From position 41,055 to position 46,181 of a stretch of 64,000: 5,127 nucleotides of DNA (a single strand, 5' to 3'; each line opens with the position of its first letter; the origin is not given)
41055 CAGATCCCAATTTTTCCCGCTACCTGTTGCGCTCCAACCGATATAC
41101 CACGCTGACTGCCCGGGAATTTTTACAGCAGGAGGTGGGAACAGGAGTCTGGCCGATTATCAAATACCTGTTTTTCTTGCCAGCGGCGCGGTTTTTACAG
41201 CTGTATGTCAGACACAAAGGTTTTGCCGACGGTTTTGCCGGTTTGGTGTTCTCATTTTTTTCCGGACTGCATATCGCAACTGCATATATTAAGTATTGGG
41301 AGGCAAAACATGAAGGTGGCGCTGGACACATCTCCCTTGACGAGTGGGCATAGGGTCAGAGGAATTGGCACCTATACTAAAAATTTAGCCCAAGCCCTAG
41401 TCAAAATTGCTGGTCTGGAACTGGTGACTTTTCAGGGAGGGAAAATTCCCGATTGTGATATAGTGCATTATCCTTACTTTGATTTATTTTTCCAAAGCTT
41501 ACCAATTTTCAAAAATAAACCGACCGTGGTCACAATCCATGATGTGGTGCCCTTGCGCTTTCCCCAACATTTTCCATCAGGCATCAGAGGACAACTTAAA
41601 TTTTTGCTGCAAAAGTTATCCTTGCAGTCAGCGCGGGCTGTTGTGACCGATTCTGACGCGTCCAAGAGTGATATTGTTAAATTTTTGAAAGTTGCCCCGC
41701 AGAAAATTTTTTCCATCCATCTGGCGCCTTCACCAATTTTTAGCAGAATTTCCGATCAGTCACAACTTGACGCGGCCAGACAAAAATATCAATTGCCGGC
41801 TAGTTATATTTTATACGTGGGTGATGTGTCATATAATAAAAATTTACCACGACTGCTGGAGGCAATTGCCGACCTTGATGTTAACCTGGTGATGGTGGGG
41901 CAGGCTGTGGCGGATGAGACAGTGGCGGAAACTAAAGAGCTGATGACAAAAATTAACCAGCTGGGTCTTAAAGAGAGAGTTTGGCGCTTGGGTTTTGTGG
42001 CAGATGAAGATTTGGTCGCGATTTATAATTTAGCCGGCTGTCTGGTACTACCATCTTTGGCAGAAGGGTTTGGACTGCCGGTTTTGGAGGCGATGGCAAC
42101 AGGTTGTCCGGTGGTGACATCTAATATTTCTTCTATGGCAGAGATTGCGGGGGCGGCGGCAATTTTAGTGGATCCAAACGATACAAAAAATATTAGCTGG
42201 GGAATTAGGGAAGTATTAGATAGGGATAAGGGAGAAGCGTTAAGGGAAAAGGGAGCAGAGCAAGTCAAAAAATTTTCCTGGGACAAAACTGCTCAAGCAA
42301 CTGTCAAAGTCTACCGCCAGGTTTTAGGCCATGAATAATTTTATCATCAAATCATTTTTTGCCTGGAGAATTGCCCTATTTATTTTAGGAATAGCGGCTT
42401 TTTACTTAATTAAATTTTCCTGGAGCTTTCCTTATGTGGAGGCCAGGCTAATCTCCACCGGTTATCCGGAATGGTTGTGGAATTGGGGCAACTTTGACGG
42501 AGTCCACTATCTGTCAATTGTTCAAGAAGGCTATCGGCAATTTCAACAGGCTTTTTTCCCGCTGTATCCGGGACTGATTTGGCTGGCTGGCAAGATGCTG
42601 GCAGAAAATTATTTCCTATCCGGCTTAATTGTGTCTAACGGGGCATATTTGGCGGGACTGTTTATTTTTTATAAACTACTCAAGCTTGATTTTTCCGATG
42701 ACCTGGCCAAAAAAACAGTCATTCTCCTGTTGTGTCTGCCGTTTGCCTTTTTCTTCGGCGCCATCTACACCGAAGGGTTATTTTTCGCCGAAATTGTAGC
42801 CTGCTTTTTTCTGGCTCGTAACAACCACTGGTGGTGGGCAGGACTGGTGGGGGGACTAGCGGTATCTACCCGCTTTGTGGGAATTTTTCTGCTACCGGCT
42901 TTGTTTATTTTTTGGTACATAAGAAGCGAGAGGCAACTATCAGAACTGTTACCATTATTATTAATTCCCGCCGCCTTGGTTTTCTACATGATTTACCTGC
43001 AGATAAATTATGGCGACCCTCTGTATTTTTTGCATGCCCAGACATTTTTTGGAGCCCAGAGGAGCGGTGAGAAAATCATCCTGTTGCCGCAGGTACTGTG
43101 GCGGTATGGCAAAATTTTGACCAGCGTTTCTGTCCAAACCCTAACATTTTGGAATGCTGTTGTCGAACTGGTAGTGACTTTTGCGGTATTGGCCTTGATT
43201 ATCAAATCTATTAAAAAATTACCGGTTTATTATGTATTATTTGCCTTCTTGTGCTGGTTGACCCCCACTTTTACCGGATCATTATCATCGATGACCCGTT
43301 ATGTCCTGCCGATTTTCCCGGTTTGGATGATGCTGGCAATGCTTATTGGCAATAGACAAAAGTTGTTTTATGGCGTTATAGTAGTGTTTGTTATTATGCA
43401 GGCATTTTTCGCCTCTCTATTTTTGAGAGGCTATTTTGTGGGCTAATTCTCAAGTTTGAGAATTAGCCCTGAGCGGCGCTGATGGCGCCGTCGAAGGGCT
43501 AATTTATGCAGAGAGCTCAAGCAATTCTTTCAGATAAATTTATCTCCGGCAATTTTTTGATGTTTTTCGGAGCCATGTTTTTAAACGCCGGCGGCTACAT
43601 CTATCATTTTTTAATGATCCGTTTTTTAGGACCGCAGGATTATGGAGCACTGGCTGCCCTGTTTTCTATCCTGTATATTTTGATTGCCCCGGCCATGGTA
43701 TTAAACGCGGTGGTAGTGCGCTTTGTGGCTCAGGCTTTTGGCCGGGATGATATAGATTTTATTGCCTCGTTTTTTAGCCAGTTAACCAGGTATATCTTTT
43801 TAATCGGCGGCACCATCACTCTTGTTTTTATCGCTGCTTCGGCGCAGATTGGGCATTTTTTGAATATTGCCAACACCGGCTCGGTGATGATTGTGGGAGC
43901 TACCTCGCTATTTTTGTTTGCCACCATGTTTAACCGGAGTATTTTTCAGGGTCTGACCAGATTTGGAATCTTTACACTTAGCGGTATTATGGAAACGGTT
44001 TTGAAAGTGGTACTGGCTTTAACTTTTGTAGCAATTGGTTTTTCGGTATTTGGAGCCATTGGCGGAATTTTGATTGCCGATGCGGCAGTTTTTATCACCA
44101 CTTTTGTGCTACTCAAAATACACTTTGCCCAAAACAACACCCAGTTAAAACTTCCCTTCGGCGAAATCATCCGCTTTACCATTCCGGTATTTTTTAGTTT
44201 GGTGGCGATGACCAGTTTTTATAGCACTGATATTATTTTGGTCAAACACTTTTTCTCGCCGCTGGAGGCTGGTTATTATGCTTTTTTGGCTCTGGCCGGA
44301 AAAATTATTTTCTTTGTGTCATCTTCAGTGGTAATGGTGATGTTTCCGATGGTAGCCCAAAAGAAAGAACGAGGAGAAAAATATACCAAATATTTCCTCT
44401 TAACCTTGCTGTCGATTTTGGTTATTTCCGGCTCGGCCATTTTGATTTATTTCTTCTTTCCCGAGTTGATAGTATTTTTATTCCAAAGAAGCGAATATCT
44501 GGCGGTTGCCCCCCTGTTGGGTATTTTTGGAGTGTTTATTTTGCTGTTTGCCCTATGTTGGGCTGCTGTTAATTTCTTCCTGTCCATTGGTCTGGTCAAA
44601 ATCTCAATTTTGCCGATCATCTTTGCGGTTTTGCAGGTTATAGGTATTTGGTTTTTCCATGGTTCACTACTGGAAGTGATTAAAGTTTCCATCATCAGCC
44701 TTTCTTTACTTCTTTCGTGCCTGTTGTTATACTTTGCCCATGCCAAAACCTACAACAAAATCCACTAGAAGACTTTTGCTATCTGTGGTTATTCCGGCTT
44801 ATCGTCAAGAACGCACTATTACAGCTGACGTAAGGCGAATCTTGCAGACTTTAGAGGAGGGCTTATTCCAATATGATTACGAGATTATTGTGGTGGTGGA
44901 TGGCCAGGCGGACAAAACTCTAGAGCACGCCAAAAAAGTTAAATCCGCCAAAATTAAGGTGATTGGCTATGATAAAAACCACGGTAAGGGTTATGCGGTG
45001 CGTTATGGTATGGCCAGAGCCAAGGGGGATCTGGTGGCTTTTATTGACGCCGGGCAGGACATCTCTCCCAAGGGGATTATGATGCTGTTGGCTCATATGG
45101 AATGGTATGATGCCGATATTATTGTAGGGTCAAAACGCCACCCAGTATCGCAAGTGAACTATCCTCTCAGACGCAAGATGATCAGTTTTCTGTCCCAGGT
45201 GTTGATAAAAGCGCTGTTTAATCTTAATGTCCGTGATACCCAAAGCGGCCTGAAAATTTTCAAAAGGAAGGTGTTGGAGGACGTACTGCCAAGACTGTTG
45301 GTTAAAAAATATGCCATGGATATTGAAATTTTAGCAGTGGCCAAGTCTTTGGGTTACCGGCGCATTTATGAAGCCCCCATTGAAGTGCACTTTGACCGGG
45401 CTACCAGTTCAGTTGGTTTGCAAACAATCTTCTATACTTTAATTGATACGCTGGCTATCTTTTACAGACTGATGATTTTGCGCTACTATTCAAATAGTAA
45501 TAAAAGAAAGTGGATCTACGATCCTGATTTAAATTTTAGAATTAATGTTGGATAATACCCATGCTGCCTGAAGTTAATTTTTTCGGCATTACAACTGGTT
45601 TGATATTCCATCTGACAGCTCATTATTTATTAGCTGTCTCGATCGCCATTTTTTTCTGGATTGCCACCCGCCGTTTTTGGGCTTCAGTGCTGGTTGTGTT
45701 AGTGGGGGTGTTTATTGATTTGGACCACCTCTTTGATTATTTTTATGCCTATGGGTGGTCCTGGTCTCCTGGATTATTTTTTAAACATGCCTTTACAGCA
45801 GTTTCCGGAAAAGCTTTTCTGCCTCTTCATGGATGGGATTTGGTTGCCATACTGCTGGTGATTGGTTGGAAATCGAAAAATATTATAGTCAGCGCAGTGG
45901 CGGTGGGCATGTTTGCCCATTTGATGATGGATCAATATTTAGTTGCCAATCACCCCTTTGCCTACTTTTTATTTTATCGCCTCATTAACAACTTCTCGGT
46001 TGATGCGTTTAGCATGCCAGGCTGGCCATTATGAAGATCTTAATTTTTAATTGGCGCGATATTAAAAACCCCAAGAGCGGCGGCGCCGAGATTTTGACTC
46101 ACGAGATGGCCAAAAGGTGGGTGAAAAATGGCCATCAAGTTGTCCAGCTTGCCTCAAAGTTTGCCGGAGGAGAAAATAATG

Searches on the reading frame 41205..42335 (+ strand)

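Call 11: search_protein_families(library=pfam, proteins=[window:41205-42335:+], max_evalue=0.001)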
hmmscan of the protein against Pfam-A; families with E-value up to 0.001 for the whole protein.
window:41205-42335:+ (377 aa): 5 families
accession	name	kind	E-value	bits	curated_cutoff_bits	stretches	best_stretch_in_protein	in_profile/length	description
PF00534.26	Glycos_transf_1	-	1.3e-31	109.9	26.4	1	199-349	15-164/172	Glycosyl transferases group 1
PF13692.12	Glyco_trans_1_4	-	3.8e-26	92.5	27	1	201-339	3-141/142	Glycosyl transferases group 1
PF13439.12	Glyco_transf_4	-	7.1e-10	39.6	28.5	1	83-172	72-163/170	Glycosyltransferase Family 4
PF20706.3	GT4-conflict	-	6.5e-08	32.4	26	1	221-315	228-320/385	Family 4 Glycosyltransferase in conflict systems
PF13579.12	Glyco_trans_4_4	-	0.00054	20.8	29.7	0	105-169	95-153/158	Glycosyl transferase 4-like domain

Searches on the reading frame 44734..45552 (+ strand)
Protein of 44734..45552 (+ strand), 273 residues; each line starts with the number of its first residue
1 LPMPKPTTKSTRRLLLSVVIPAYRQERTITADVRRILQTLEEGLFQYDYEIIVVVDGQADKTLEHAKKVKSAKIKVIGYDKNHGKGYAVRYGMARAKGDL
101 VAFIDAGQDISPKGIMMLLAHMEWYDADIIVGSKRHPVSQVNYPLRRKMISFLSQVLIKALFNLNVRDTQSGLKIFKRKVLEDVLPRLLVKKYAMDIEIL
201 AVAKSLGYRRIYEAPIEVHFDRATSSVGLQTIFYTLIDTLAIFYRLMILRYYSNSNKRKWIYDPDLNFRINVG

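Call 11: search_protein_families(library=pfam, proteins=[window:44734-45552:+], max_evalue=0.001)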
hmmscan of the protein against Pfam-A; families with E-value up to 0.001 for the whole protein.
window:44734-45552:+ (273 aa): 3 families
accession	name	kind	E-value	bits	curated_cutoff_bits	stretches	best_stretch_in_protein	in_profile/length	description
PF00535.33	Glycos_transf_2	-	1.1e-23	84.5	23.3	1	17-184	1-167/168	Glycosyl transferase family 2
PF10111.15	Glyco_tranf_2_2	-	4.4e-07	30.1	27.3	1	17-112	1-96/276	Glycosyltransferase like family 2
PF13641.12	Glyco_tranf_2_3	-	9.5e-07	29.5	27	1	16-121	3-110/230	Glycosyltransferase like family 2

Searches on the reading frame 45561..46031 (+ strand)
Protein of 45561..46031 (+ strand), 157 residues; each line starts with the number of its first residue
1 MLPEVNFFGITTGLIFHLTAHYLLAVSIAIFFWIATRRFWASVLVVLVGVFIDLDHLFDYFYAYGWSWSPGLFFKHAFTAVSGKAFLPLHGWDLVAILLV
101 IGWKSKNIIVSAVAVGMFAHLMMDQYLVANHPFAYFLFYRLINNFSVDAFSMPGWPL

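Call 11: search_protein_families(library=pfam, proteins=[window:45561-46031:+], max_evalue=0.001)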
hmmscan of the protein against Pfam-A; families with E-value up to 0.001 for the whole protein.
window:45561-46031:+ (157 aa): 1 family
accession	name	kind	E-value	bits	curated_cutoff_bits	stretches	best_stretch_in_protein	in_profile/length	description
PF19617.4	DUF6122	-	0.00076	20.4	27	0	15-60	5-48/102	Family of unknown function (DUF6122)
